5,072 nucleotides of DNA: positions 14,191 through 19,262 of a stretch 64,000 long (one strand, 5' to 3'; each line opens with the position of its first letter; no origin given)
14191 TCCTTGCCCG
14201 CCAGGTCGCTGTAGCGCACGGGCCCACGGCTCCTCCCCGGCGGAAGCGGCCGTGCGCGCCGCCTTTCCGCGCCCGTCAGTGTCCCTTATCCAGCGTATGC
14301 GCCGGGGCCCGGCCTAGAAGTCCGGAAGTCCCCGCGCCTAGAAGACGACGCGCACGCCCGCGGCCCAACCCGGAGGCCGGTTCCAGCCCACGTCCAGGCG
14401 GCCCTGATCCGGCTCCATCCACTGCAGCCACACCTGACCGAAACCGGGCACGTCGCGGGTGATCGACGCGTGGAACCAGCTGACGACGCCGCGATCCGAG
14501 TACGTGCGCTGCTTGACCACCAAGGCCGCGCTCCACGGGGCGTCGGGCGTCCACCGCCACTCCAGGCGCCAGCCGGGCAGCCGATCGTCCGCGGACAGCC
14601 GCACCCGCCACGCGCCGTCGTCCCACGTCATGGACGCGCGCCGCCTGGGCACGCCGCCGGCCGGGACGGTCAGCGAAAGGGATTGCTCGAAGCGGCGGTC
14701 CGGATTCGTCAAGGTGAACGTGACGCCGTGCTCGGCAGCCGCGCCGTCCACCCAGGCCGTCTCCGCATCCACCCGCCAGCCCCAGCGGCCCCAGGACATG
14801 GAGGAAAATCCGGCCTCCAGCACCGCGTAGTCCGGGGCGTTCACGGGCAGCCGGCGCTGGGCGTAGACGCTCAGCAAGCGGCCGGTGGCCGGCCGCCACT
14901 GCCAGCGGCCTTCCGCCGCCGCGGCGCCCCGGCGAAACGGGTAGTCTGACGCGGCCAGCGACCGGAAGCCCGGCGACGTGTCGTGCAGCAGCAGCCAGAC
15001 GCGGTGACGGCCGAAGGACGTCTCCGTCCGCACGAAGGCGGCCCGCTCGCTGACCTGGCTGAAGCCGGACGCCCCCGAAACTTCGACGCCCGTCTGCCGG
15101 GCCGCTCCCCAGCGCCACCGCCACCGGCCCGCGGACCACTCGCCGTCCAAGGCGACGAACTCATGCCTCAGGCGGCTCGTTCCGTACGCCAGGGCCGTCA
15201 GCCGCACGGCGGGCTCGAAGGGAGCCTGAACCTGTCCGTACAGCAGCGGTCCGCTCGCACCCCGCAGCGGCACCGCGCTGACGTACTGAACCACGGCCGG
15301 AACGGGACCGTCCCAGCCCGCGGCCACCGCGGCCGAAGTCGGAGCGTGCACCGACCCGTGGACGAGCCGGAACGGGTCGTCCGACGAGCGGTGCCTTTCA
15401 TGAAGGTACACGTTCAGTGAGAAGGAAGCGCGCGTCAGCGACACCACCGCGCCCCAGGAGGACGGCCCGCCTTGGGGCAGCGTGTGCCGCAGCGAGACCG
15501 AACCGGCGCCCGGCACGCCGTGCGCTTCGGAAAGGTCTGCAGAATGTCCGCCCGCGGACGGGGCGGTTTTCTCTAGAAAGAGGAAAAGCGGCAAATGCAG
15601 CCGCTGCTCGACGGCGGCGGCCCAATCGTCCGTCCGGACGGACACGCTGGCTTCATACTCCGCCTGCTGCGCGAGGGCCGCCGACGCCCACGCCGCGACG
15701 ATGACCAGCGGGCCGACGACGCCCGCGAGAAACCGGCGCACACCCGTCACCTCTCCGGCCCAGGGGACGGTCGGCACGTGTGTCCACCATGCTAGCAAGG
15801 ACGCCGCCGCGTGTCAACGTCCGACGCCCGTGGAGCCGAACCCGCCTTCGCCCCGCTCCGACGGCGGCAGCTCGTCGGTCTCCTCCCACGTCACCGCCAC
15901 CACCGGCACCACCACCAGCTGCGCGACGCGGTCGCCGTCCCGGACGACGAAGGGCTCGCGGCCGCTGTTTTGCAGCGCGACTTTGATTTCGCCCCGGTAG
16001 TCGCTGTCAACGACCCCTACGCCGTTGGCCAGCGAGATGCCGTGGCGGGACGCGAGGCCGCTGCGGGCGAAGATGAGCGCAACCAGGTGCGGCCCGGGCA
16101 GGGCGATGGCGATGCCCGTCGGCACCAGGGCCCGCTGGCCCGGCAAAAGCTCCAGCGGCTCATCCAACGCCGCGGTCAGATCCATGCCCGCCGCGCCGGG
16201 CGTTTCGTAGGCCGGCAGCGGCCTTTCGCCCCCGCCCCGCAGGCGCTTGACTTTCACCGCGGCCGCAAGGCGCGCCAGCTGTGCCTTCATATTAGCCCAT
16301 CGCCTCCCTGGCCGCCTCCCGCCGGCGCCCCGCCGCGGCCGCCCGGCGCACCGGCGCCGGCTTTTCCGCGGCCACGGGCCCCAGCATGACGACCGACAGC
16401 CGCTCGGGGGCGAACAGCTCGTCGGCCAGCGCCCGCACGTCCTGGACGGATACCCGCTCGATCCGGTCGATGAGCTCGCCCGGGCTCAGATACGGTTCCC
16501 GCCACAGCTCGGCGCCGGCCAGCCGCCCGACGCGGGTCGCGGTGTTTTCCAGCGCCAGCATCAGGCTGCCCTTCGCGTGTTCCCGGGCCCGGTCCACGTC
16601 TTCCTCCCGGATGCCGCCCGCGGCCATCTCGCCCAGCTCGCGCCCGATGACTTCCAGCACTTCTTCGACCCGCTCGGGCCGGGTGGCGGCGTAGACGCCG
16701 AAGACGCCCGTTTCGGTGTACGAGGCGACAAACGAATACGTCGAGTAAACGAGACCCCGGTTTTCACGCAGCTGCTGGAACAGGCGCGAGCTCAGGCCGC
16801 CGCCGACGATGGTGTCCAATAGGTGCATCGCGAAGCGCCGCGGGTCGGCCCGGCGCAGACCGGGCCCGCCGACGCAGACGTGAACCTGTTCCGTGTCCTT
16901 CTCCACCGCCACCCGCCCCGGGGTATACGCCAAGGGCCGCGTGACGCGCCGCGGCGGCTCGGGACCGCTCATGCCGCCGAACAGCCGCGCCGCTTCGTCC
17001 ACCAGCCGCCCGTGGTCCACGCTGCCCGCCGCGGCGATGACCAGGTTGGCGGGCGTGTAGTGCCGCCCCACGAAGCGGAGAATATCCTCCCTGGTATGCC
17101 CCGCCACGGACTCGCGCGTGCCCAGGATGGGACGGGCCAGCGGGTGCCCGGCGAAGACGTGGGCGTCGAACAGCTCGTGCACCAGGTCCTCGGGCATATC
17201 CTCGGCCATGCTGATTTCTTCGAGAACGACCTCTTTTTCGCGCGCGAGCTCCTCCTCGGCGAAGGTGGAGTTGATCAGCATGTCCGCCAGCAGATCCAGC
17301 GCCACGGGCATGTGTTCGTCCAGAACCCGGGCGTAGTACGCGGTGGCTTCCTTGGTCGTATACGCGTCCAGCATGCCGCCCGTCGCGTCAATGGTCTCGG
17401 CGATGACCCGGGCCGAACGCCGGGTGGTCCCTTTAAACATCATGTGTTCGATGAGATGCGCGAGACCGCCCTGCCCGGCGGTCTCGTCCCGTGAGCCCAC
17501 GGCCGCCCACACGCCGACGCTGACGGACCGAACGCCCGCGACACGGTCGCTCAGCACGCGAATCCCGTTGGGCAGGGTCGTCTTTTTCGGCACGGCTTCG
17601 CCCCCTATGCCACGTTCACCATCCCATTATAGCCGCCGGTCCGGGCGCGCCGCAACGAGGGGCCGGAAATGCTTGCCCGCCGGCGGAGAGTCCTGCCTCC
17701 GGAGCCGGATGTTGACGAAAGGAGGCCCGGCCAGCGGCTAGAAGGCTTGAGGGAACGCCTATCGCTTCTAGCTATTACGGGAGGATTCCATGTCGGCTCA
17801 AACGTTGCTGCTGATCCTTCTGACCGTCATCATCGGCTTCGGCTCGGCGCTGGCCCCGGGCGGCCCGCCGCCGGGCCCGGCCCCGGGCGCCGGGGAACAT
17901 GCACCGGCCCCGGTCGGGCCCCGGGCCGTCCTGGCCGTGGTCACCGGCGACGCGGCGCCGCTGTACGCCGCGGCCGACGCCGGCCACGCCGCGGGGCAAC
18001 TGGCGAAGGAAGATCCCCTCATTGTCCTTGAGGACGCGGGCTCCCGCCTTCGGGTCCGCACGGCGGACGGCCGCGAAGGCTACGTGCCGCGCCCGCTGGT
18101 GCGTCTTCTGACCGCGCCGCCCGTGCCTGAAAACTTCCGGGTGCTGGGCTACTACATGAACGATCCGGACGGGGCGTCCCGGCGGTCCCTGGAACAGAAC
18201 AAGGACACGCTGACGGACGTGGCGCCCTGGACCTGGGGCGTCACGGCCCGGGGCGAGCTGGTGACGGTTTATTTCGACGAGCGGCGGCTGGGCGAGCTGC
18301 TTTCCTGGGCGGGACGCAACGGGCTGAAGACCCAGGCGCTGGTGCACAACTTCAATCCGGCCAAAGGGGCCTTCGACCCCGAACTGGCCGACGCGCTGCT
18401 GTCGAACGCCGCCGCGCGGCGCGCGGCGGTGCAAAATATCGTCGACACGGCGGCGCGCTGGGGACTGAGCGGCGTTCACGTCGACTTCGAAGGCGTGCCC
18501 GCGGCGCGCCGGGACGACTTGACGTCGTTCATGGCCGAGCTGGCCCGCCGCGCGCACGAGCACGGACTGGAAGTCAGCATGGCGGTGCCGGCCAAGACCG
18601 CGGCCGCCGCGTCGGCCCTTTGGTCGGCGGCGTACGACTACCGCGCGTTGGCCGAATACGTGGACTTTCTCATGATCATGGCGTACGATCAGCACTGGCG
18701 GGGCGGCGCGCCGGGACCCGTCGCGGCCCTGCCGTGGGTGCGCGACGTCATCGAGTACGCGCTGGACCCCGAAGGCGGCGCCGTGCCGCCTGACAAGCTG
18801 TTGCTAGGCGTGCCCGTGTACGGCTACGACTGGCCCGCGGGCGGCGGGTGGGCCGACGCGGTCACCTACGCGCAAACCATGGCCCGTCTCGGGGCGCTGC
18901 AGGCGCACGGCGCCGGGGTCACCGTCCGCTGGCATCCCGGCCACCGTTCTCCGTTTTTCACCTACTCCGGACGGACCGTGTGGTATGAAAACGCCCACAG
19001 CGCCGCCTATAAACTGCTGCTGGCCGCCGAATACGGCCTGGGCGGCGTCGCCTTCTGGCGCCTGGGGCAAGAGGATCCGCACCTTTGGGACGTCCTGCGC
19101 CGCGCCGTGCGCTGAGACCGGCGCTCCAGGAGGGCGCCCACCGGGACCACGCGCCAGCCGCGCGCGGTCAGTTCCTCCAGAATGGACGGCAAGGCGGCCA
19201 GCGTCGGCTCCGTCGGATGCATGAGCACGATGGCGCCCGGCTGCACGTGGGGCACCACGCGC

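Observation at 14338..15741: Signal-peptide protein with outer-membrane beta-barrel-like C terminus inserted in the mlpA-dut / ylmC sporulation neighbourhood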

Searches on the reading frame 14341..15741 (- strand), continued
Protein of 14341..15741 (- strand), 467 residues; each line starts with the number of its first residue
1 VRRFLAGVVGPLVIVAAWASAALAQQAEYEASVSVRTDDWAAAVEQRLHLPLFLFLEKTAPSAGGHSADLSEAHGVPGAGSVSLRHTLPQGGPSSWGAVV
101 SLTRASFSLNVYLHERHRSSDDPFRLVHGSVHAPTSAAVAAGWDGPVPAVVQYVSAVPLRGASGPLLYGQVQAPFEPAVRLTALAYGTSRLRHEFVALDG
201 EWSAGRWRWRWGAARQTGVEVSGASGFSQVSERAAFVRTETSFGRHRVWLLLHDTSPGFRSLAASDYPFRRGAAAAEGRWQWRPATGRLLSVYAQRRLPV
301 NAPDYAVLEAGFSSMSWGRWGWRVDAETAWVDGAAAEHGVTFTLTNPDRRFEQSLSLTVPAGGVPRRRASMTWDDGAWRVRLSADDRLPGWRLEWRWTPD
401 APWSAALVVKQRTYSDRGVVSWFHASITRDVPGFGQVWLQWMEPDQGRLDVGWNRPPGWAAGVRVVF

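Call 63: list_cluster_members(proteins=[P0014, P0015, P0016, P0017, P0023, P0025, P0001, P0002, P0006, P0018])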
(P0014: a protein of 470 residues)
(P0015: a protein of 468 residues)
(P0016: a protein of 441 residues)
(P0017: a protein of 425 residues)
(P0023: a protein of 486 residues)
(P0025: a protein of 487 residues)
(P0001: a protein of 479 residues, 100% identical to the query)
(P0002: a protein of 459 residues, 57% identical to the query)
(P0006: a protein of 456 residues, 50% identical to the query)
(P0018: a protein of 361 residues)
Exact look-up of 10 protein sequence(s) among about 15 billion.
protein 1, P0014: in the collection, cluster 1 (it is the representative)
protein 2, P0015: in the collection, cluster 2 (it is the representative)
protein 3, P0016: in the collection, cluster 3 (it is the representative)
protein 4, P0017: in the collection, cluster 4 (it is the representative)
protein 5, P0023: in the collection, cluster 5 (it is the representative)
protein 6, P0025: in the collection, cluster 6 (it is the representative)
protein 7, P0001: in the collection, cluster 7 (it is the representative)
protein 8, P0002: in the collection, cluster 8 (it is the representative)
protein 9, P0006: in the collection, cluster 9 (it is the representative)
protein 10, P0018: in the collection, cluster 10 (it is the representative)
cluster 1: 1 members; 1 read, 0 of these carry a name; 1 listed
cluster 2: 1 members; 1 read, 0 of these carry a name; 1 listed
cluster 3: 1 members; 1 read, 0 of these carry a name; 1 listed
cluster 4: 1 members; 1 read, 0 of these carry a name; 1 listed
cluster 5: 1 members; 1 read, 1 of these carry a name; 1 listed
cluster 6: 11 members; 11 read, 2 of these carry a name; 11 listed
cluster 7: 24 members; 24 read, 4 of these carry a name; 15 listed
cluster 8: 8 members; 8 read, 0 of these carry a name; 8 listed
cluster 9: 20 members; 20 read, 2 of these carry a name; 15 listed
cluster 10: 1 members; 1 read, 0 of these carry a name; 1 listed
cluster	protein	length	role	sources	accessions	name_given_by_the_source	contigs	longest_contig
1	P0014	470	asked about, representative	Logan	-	-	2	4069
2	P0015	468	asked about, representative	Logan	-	-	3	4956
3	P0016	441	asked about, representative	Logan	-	-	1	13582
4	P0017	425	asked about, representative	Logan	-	-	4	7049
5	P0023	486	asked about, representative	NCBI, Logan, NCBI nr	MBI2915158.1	MAG: hypothetical protein HYY08_04445 [Firmicutes bacterium] | hypothetical protein [Bacillota bacterium]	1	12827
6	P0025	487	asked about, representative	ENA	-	-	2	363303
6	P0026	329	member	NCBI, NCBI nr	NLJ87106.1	MAG: hypothetical protein GX322_11850 [Firmicutes bacterium] | hypothetical protein [Bacillota bacterium]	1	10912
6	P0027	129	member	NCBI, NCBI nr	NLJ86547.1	MAG: hypothetical protein GX322_08925, partial [Firmicutes bacterium] | hypothetical protein [Bacillota bacterium]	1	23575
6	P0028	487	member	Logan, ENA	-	-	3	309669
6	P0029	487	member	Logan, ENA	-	-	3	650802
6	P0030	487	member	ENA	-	-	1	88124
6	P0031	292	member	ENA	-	-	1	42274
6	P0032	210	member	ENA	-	-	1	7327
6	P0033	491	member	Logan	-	-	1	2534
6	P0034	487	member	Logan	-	-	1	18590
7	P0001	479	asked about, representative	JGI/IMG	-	-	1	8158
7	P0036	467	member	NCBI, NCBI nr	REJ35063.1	MAG: hypothetical protein DIU83_02355 [Bacillota bacterium]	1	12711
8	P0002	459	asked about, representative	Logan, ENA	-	-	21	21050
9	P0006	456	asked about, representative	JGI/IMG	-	-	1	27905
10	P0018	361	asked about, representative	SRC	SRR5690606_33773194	-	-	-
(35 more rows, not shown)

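Call 65: predict_structure(alignment_id=A5)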
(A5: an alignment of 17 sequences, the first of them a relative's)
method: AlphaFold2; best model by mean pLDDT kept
length: 487 residues; sequences in the alignment: 17
mean_pLDDT: 63.0   pTM: 0.58
mean pLDDT of the five models: 63.0, 61.1, 60.5, 59.8, 56.7
residues with pLDDT >= 90: 11; 70-90: 195; 50-70: 158; < 50: 123
segments of 3 or more residues with pLDDT < 50: 1-6, 24-28, 44-46, 172-176, 190-197, 273-275, 295-297, 318-322, 324-395, 420-423, 470-472
pLDDT, mean of each block of 10 residues (from residue 1): 42 56 49 66 56 68 63 72 72 77 80 73 76 85 83 72 73 49 55 47 83 83 86 77 90 86 80 56 81 58 59 51 45 35 33 27 23 32 33 48 60 63 59 75 80 80 62 57 71
secondary structure, 60 per line:
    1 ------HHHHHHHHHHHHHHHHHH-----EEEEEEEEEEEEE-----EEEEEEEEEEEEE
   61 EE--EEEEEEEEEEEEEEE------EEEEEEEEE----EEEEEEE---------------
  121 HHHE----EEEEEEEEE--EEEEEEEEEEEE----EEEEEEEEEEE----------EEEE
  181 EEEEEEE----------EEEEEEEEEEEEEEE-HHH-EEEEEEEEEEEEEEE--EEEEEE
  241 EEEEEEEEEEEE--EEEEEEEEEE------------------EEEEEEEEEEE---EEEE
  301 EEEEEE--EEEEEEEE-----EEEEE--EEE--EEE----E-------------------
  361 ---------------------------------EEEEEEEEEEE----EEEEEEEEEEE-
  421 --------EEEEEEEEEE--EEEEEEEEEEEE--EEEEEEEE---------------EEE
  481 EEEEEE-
elements in order: H7-24 E30-42 E48-62 E65-79 E86-94 E99-105 E129-137 E140-151 E156-166 E177-187 E198-212 E218-232 E235-252 E255-264 E283-293 E297-306 E309-316 E322-326 E329-331 E334-336 E394-404 E409-419 E429-438 E441-452 E455-462 E478-486

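Call 68: fold_search(model_id=the predicted structure, library=pdb)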
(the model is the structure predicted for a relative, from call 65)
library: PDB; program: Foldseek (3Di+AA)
matches with E <= 10: 712; with E <= 0.001: 159
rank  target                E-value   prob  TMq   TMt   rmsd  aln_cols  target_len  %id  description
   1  3szv                  3.6e-07  1.00  0.34  0.44  14.3       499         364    9  Crystal structure of Pseudomonas aeruginosa OccK3 (OpdO) (released 2012-02-08)
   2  3sy9_D                4.5e-07  1.00  0.33  0.42  22.1       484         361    9  Crystal structure of Pseudomonas aeruginosa OccD2 (OpdC) (released 2012-02-08)
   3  2y0l                  4.5e-07  1.00  0.31  0.40  13.3       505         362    9  Crystal Structure of Pseudomonas Aeruginosa OpdO (released 2011-12-21)
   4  3sy9_C                4.9e-07  1.00  0.34  0.43  15.0       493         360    8  Crystal structure of Pseudomonas aeruginosa OccD2 (OpdC) (released 2012-02-08)
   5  4fsp                  6.5e-07  1.00  0.31  0.39  14.9       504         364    9  Crystal Structure of Pseudomonas aeruginosa OccK11 (OpdR) (released 2013-07-24)
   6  4fms_B                1.3e-06  1.00  0.27  0.34  20.4       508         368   10  Crystal structure of Pseudomonas aeruginosa OccK2 (OpdF) in complex with glucuronate (released 2013-03-13)
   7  3t24_B                1.5e-06  1.00  0.29  0.37  19.2       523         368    5  Crystal structure of Pseudomonas aeruginosa OpdQ (released 2012-02-08)
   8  3sy9_B                1.8e-06  1.00  0.35  0.43  14.8       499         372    8  Crystal structure of Pseudomonas aeruginosa OccD2 (OpdC) (released 2012-02-08)
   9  4fms_A                2.0e-06  1.00  0.31  0.40  18.0       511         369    9  Crystal structure of Pseudomonas aeruginosa OccK2 (OpdF) in complex with glucuronate (released 2013-03-13)
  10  3sy9_A                2.2e-06  1.00  0.34  0.42  18.1       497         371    9  Crystal structure of Pseudomonas aeruginosa OccD2 (OpdC) (released 2012-02-08)
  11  9fw9_D                2.3e-06  1.00  0.30  0.24  18.1       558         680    9  Cryo-EM structure of the type 1 pilus assembly platform as part of the FimA-bound chaperone-usher pilus complex (FimDH (released 2025-06-04)
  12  4rdr                  2.3e-06  1.00  0.29  0.22  27.3       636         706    9  Structure of the bacterial Zn-transporter ZnuD from Neisseria meningitidis (locked conformation bound to zinc and cadmiu (released 2015-08-19)
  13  2y0k                  2.5e-06  1.00  0.35  0.44  14.2       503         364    9  Crystal Structure of Pseudomonas Aeruginosa OpdO (released 2011-12-21)
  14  4ft6                  3.5e-06  1.00  0.24  0.29  17.8       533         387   10  Crystal Structure of Pseudomonas aeruginosa OccK9 (OpdG) (released 2013-07-24)
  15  9fy9_D                4.1e-06  1.00  0.28  0.23  20.5       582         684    8  Cryo-EM structure of the type 1 chaperone-usher pilus FimD-tip complex (FimDHGFC) - Conformer 1 (released 2025-06-04)
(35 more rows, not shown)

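Call 69: search_protein_families(library=pfam, alignment_id=A4, max_evalue=10)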
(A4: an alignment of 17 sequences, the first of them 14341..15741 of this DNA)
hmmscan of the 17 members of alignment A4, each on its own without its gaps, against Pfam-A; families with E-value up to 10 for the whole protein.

A. member 1, window:14341-15741:- (467 aa): 0 families

B. families by the number of members that match (of 17 scanned): 3 families
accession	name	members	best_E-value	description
PF23222.1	RRM_PARP14_1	1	0.11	PAR14-like, first RRM domain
PF01559.21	Zein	1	0.17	Zein seed storage protein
PF02347.22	GDC-P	1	0.25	Glycine cleavage system P-protein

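Call 70: find_encoding_contigs(protein=P0016, flank=8000, max_places=2)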
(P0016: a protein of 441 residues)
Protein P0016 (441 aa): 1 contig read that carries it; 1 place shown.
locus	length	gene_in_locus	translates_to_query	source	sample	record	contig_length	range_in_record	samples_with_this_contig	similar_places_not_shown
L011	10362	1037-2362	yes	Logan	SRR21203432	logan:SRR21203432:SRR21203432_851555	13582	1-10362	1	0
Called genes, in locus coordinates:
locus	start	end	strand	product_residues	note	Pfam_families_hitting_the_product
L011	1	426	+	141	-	?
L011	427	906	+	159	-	PF22769:DCD, PF00692:dUTPase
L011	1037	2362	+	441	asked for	-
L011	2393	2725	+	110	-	PF05239:PRC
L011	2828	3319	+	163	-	PF11181:YflT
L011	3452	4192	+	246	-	PF01113:DapB_N, PF05173:DapB_C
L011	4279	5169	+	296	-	PF16924:DpaA_N, PF02826:2-Hacid_dh_C (faint), PF03807:F420_oxidored (faint)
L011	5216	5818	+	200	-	PF02441:Flavoprotein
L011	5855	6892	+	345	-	PF01118:Semialdhyde_dh, PF02774:Semialdhyde_dhC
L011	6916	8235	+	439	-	PF00696:AA_kinase, PF22468:ACT_9 (weak), PF13840:ACT_7, PF22468:ACT_9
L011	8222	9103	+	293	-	PF00701:DHDPS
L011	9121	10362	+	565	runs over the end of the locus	PF00753:Lactamase_B, PF12706:Lactamase_B_2, PF22505:RNase_J_b_CASP, PF07521:RMMBL, PF17770:RNase_J_C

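Call 71: find_encoding_contigs(protein=P0017, flank=8000, max_places=2)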
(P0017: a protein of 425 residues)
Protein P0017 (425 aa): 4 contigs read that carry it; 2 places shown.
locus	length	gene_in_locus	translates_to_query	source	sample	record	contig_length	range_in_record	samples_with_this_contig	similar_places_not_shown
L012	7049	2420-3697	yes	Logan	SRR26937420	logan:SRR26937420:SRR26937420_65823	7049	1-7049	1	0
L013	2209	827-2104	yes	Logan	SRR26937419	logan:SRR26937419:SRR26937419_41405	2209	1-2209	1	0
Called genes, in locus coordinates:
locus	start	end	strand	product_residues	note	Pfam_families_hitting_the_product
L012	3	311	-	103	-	?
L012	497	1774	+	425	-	PF00675:Peptidase_M16, PF05193:Peptidase_M16_C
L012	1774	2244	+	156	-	PF00692:dUTPase, PF22769:DCD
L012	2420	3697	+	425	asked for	-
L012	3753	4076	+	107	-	PF05239:PRC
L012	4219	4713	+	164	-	PF11181:YflT (weak)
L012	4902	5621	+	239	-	PF01113:DapB_N, PF05173:DapB_C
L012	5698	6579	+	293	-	PF03446:NAD_binding_2 (faint), PF16924:DpaA_N, PF02826:2-Hacid_dh_C (weak), PF03807:F420_oxidored (weak)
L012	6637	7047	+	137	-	?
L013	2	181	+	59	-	?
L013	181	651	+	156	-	PF00692:dUTPase, PF22769:DCD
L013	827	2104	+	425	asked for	-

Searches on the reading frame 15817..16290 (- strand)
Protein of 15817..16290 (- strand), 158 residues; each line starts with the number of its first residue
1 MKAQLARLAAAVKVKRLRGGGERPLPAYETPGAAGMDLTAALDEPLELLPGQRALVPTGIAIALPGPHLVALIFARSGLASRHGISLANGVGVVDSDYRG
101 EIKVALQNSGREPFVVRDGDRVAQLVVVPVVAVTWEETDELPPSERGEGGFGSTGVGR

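Call 4: search_protein_families(library=pfam, proteins=[window:15817-16290:-], max_evalue=0.1)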
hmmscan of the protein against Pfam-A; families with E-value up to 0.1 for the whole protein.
window:15817-16290:- (158 aa): 2 families
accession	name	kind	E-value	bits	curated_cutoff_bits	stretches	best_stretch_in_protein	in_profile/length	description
PF00692.24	dUTPase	-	1.2e-33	116.1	22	1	24-155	4-129/129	dUTPase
PF22769.1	DCD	-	3.8e-10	40.5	27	1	42-127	67-150/153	dCTP deaminase-like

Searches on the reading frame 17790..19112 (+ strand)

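Call 4: search_protein_families(library=pfam, proteins=[window:17790-19112:+], max_evalue=0.1)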
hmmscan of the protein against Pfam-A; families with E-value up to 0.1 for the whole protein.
window:17790-19112:+ (441 aa): 4 families
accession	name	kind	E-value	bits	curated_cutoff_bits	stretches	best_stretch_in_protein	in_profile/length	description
PF00704.34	Glyco_hydro_18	-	3.9e-30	106.1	29.6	1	203-427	83-316/317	Glycosyl hydrolases family 18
PF18348.7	SH3_16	-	0.00011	22.4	25.8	1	58-100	1-45/49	Bacterial dipeptidyl-peptidase Sh3 domain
PF08239.17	SH3_3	-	0.005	17.4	27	1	58-101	5-50/54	Bacterial SH3 domain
PF13200.12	DUF4015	-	0.058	12.9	27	1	239-307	167-234/313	Putative glycosyl hydrolase domain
